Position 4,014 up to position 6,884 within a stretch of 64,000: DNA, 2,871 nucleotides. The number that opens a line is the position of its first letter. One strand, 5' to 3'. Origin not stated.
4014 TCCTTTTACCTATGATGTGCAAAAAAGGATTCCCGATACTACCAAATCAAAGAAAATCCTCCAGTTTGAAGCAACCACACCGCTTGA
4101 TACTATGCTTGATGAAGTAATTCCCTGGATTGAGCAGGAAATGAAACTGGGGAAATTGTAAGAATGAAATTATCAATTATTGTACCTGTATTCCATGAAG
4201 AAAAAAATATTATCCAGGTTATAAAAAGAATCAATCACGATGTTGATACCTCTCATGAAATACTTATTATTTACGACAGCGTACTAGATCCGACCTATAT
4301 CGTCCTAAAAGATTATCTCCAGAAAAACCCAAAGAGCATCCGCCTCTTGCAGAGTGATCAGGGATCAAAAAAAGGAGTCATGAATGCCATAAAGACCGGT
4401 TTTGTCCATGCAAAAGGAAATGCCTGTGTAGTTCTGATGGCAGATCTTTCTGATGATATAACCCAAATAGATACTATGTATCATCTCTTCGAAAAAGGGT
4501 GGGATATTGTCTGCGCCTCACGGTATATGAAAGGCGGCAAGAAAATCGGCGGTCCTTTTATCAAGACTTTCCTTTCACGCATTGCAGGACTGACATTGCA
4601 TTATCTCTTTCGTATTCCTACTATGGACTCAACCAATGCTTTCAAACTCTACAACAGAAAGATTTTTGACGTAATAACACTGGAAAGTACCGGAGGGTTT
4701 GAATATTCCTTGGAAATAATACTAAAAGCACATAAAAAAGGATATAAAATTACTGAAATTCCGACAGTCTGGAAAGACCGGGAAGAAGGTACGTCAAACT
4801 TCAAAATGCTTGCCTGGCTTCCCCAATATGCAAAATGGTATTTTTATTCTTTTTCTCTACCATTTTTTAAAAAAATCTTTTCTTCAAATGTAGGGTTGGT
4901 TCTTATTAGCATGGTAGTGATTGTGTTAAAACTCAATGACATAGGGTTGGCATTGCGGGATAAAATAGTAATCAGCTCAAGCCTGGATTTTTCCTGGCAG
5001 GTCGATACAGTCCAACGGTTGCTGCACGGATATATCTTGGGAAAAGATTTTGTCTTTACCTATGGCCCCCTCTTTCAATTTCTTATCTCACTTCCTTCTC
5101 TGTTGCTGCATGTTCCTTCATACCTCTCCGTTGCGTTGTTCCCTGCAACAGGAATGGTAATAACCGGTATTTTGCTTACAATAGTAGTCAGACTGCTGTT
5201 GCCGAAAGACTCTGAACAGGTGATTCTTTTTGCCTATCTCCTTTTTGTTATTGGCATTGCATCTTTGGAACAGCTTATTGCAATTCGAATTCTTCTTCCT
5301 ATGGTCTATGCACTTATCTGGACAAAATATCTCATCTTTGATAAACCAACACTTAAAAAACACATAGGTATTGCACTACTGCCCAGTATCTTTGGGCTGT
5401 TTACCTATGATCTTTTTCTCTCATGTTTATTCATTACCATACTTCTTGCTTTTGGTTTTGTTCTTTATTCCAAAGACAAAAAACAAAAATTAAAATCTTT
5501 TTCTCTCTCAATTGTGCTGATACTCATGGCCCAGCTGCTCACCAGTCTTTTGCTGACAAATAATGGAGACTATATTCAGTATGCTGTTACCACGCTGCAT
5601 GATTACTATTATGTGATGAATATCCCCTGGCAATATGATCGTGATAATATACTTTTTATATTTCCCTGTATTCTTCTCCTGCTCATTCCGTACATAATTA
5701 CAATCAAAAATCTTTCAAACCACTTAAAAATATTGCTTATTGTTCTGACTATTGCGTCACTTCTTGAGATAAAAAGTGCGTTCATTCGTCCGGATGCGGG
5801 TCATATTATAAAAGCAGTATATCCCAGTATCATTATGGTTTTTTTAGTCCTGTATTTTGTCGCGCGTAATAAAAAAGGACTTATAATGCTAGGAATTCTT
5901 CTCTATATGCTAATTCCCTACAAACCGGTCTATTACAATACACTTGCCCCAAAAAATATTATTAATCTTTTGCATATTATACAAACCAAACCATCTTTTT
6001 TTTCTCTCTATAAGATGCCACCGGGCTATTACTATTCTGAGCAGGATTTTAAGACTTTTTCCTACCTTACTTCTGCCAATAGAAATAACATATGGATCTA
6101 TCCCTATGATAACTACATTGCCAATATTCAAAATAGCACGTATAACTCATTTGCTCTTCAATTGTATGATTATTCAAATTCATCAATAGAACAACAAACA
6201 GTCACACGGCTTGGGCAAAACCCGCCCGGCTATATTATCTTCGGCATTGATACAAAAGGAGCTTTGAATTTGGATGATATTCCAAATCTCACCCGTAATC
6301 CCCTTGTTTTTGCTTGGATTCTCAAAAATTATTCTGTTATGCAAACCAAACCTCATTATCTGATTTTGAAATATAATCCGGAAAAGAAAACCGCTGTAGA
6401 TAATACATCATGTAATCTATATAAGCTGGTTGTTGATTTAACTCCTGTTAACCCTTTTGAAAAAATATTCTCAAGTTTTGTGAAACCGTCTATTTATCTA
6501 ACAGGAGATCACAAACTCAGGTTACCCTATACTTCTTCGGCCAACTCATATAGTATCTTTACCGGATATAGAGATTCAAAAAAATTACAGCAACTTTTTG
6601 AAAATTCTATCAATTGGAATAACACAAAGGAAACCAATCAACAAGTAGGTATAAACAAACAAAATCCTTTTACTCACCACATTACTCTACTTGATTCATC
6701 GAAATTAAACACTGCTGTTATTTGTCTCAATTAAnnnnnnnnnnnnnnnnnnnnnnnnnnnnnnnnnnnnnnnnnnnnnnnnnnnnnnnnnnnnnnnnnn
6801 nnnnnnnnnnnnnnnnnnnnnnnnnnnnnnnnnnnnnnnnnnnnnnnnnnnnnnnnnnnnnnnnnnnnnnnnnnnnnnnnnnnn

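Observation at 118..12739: Glycosylation locus combining a polyprenyl-phosphate-sugar system (DPM1-like GT2 plus GT-C) with enzymes for a C-methyl-branched deoxy sugar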

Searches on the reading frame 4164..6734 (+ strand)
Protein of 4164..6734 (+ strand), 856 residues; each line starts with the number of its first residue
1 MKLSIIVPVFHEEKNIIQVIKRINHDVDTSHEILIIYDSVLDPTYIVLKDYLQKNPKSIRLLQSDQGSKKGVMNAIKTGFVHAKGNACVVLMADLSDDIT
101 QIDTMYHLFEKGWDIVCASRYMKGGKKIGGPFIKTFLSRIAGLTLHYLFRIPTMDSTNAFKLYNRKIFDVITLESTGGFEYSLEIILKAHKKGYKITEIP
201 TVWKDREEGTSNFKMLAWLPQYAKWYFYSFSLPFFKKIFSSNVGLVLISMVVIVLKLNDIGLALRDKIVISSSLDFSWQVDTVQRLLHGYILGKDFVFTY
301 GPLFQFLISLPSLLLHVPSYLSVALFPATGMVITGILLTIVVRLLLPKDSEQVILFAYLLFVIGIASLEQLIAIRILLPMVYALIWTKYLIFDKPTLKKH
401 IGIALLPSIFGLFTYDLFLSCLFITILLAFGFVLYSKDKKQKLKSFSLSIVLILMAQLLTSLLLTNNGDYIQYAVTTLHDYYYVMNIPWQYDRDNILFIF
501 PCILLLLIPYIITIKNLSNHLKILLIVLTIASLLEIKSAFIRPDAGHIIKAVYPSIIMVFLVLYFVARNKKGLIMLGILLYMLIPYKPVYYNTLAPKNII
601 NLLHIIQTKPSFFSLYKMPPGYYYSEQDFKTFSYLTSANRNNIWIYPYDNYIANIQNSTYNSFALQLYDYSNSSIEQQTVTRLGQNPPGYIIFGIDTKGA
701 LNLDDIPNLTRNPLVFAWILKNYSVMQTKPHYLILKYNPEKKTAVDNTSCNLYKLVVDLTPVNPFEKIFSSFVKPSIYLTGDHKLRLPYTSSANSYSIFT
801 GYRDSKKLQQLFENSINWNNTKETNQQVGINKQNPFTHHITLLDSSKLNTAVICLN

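Call 3: search_protein_families(library=pfam, proteins=[window:4164-6734:+], max_evalue=0.01)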
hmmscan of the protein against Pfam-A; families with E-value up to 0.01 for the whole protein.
window:4164-6734:+ (856 aa): 1 family
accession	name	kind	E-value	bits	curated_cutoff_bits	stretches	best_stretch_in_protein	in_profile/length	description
PF00535.33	Glycos_transf_2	-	8.8e-15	55.5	23.3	1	4-170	1-166/168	Glycosyl transferase family 2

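Call 8: search_protein_families(library=ncbifam, proteins=[window:4164-6734:+], max_evalue=0.001)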
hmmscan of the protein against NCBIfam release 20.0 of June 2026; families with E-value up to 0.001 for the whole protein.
window:4164-6734:+ (856 aa): 9 families
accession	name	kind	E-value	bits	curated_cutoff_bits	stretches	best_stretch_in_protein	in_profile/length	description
NF047588.1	GlcsyltransPgfSStrep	equivalog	5.8e-17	61.9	500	1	1-256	1-247/308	glycosyltransferase PgfS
NF007986.1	PRK10714.1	equivalog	1.2e-10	40.9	529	1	2-217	7-214/316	undecaprenyl-phosphate 4-deoxy-4-formamido-L-arabinose transferase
NF041391.1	DPhHxTase_Halo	equivalog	9.7e-08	31.3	375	1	10-209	4-189/213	dolichyl-phosphate hexose transferase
NF007482.0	PRK10073.1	equivalog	5.3e-07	29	423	1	2-106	7-103/334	glycosyltransferase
TIGR04182.1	glyco_TIGR04182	equivalog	1e-05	25.1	325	1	3-211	2-198/293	S-layer glycoprotein N-glycosyltransferase AglJ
TIGR03937.1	PgaC_IcaA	equivalog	1e-05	24.7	422.3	1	2-96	46-137/407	poly-beta-1,6-N-acetyl-D-glucosamine synthase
NF058614.1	PPMAGASynPpgS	equivalog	2e-05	24.1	370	1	5-200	4-193/226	polyprenyl-phospho-N-acetylgalactosaminyl synthase PpgS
TIGR04283.1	glyco_like_mftF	equivalog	0.00029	20.5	182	1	3-94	1-82/221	TIGR04283 family arsenosugar biosynthesis glycosyltransferase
NF053739.1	GlytfEpsEBac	equivalog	0.0007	18.7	450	0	2-85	2-83/265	glycosyltransferase EpsE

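Call 13: find_homologous_proteins(query=window:4164-6731:+, max_evalue=0.00001)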
Query window:4164-6731:+ (856 aa): 42 proteins with E <= 0.00001 among 8000 candidates.
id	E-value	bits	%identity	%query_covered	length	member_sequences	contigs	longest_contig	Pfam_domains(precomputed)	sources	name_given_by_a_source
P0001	0.0e+0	1908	100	100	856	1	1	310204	PF00535.33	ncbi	-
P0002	0.0e+0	1204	63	100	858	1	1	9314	PF00535.33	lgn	-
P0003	3.4e-232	791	46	100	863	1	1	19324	PF13641.13,PF00535.33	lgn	-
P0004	1.4e-225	769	43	100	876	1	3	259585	PF13641.13,PF00535.33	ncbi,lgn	-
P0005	1.5e-221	756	45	100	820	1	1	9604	PF13641.13,PF00535.33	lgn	-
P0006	1.3e-220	753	46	100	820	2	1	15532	PF13641.13,PF00535.33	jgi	-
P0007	1.4e-217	743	44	100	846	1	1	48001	PF13641.13,PF00535.33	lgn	-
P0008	6.6e-217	741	45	97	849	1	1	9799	PF13641.13,PF00535.33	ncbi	ncbi:MAG TPA: glycosyltransferase [Patescibacteria group bacterium]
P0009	7.9e-215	734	44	100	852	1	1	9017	PF00535.33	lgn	-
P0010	2.7e-211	722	44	98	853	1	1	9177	PF00535.33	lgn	-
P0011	1.2e-210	720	44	96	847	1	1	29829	PF00535.33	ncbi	-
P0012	2.2e-210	719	43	100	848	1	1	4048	PF00535.33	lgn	-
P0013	5.8e-210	718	42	100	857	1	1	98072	PF00535.33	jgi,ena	-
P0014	6.0e-210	718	42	97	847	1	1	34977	PF00535.33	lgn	-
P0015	1.1e-205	704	43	100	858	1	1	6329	PF00535.33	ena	-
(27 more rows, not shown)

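Call 14: find_encoding_contigs(protein=P0001, flank=10000, max_places=3)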
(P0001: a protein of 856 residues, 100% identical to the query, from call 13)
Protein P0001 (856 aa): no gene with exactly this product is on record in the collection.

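Call 15: find_encoding_contigs(protein=P0004, flank=10000, max_places=3)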
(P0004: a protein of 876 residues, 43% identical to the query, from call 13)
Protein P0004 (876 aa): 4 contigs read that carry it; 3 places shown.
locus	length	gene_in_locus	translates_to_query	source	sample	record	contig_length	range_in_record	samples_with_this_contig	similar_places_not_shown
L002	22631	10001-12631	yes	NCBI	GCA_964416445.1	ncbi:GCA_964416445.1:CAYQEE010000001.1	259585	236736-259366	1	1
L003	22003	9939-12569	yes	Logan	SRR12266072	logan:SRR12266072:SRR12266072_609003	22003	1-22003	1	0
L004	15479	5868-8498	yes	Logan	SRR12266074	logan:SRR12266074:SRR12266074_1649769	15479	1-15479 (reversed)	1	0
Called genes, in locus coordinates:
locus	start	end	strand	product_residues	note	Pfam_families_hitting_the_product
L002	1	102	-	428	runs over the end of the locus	PF03721:UDPG_MGDP_dh_N, PF01210:NAD_Gly3P_dh_N (faint), PF02558:ApbA (faint), PF03446:NAD_binding_2 (weak), PF03807:F420_oxidored (faint), PF00984:UDPG_MGDP_dh, PF03720:UDPG_MGDP_dh_C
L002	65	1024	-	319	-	PF01073:3Beta_HSD, PF01370:Epimerase, PF02719:Polysacc_synt_2, PF04321:RmlD_sub_bind, PF05368:NmrA (weak), PF07993:NAD_binding_4 (faint), PF13460:NAD_binding_10, PF16363:GDP_Man_Dehyd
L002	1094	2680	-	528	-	PF13231:PMT_2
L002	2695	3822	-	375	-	PF13439:Glyco_transf_4, PF00534:Glycos_transf_1, PF13692:Glyco_trans_1_4, PF13524:Glyco_trans_1_2, PF20706:GT4-conflict (weak)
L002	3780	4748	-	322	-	PF00535:Glycos_transf_2, PF13641:Glyco_tranf_2_3, PF13632:Glyco_trans_2_3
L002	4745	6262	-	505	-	PF01943:Polysacc_synt, PF13440:Polysacc_synt_3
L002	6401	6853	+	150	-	PF00908:dTDP_sugar_isom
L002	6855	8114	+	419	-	PF08421:Methyltransf_13, PF13489:Methyltransf_23, PF08241:Methyltransf_11, PF08242:Methyltransf_12, PF13649:Methyltransf_25 (weak), PF08484:Methyltransf_14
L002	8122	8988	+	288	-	PF01370:Epimerase, PF04321:RmlD_sub_bind, PF07993:NAD_binding_4 (faint)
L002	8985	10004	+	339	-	PF04321:RmlD_sub_bind, PF05368:NmrA, PF01073:3Beta_HSD, PF01370:Epimerase, PF02719:Polysacc_synt_2, PF07993:NAD_binding_4, PF13460:NAD_binding_10 (weak), PF16363:GDP_Man_Dehyd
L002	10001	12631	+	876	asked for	PF00535:Glycos_transf_2, PF13641:Glyco_tranf_2_3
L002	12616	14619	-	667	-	PF13231:PMT_2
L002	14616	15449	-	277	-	PF00535:Glycos_transf_2, PF10111:Glyco_tranf_2_2 (weak), PF13641:Glyco_tranf_2_3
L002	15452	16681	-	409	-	PF08421:Methyltransf_13, PF13489:Methyltransf_23, PF08241:Methyltransf_11 (weak), PF08242:Methyltransf_12, PF13649:Methyltransf_25 (weak), PF13847:Methyltransf_31, PF08484:Methyltransf_14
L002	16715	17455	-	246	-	PF00535:Glycos_transf_2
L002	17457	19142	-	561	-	PF20604:DUF6798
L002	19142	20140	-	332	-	PF00535:Glycos_transf_2, PF13641:Glyco_tranf_2_3 (weak), PF13506:Glyco_transf_21 (weak)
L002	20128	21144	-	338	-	PF13692:Glyco_trans_1_4 (faint), PF13439:Glyco_transf_4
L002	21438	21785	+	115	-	-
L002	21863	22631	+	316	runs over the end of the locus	PF00535:Glycos_transf_2, PF13641:Glyco_tranf_2_3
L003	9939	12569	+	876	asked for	PF00535:Glycos_transf_2, PF13641:Glyco_tranf_2_3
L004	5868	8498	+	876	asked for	PF00535:Glycos_transf_2, PF13641:Glyco_tranf_2_3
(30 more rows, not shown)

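Call 19: find_encoding_contigs(protein=P0013, flank=10000, max_places=1)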
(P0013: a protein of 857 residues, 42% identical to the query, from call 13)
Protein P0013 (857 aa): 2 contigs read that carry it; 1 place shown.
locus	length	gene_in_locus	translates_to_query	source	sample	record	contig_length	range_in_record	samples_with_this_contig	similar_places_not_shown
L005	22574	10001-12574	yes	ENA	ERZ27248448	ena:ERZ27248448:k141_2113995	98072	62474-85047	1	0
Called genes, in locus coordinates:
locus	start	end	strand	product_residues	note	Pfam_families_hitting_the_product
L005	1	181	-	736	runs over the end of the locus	PF00535:Glycos_transf_2, PF10111:Glyco_tranf_2_2 (weak), PF13641:Glyco_tranf_2_3 (weak), PF13231:PMT_2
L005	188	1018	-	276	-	PF02353:CMAS, PF03848:TehB, PF13489:Methyltransf_23, PF01209:Ubie_methyltran, PF08241:Methyltransf_11, PF08242:Methyltransf_12, PF13649:Methyltransf_25, PF13847:Methyltransf_31, +6 more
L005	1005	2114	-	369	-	PF13439:Glyco_transf_4 (weak), PF13524:Glyco_trans_1_2, PF13692:Glyco_trans_1_4, PF00534:Glycos_transf_1, PF20706:GT4-conflict (weak)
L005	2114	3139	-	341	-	PF00106:adh_short (faint), PF01073:3Beta_HSD, PF01370:Epimerase, PF02719:Polysacc_synt_2, PF04321:RmlD_sub_bind (weak), PF07993:NAD_binding_4, PF16363:GDP_Man_Dehyd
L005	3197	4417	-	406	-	PF01943:Polysacc_synt, PF13440:Polysacc_synt_3, PF01554:MatE (faint)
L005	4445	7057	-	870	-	PF00535:Glycos_transf_2, PF13641:Glyco_tranf_2_3, PF13231:PMT_2 (weak)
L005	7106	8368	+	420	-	PF03446:NAD_binding_2, PF03721:UDPG_MGDP_dh_N, PF03807:F420_oxidored (faint), PF00984:UDPG_MGDP_dh, PF03720:UDPG_MGDP_dh_C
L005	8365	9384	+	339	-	PF01073:3Beta_HSD (weak), PF01370:Epimerase, PF07993:NAD_binding_4 (faint), PF13460:NAD_binding_10, PF16363:GDP_Man_Dehyd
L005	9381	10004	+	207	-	PF13489:Methyltransf_23 (weak)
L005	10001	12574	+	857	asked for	PF00535:Glycos_transf_2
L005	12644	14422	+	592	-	PF10131:PTPS_related (weak)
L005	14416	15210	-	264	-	PF13489:Methyltransf_23, PF01209:Ubie_methyltran, PF02353:CMAS, PF13649:Methyltransf_25, PF13847:Methyltransf_31, PF08241:Methyltransf_11, PF08242:Methyltransf_12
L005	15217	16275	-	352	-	PF13692:Glyco_trans_1_4 (faint), PF13439:Glyco_transf_4, PF13579:Glyco_trans_4_4 (weak)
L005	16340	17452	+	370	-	PF01180:DHO_dh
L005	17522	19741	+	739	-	PF09586:YfhO, PF10131:PTPS_related (weak), PF09586:YfhO (weak)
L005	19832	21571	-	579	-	PF13424:TPR_12 (faint), PF07719:TPR_2 (faint), PF13428:TPR_14 (faint)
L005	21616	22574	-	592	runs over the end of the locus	PF23914:TPR_CcmH_CycH (faint), PF07719:TPR_2 (faint), PF13428:TPR_14 (faint)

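Call 20: find_encoding_contigs(protein=P0007, flank=10000, max_places=1)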
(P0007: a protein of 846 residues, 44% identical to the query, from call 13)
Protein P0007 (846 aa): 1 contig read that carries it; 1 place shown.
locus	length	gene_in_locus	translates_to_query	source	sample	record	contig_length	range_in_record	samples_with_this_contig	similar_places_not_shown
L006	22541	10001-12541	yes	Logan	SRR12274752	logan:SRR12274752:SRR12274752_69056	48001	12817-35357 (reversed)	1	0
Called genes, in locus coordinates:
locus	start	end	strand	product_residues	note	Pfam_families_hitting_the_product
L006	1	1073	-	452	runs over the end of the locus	PF02366:PMT, PF13231:PMT_2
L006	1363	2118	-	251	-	PF00535:Glycos_transf_2, PF10111:Glyco_tranf_2_2 (weak)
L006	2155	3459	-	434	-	-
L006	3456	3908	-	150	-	-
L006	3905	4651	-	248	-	PF00535:Glycos_transf_2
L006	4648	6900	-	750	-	PF00535:Glycos_transf_2, PF10111:Glyco_tranf_2_2 (weak), PF13641:Glyco_tranf_2_3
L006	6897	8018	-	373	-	PF13439:Glyco_transf_4 (weak), PF20706:GT4-conflict (faint), PF13692:Glyco_trans_1_4, PF13524:Glyco_trans_1_2, PF00534:Glycos_transf_1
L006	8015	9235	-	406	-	PF01943:Polysacc_synt, PF13440:Polysacc_synt_3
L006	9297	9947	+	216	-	PF01209:Ubie_methyltran (weak), PF13489:Methyltransf_23, PF08241:Methyltransf_11, PF08242:Methyltransf_12 (faint), PF13649:Methyltransf_25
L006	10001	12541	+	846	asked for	PF00535:Glycos_transf_2, PF13641:Glyco_tranf_2_3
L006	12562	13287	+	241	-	PF00535:Glycos_transf_2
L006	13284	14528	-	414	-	PF08421:Methyltransf_13, PF13489:Methyltransf_23, PF08241:Methyltransf_11, PF08242:Methyltransf_12 (weak), PF13649:Methyltransf_25 (weak), PF08484:Methyltransf_14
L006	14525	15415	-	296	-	PF01370:Epimerase, PF04321:RmlD_sub_bind, PF16363:GDP_Man_Dehyd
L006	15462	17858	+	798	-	PF09586:YfhO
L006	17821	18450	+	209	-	PF01209:Ubie_methyltran (weak), PF13489:Methyltransf_23, PF13649:Methyltransf_25, PF13847:Methyltransf_31, PF08241:Methyltransf_11, PF08242:Methyltransf_12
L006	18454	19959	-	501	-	PF02366:PMT, PF13231:PMT_2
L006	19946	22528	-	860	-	PF00535:Glycos_transf_2, PF10111:Glyco_tranf_2_2 (faint), PF13641:Glyco_tranf_2_3, PF13231:PMT_2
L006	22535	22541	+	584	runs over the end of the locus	-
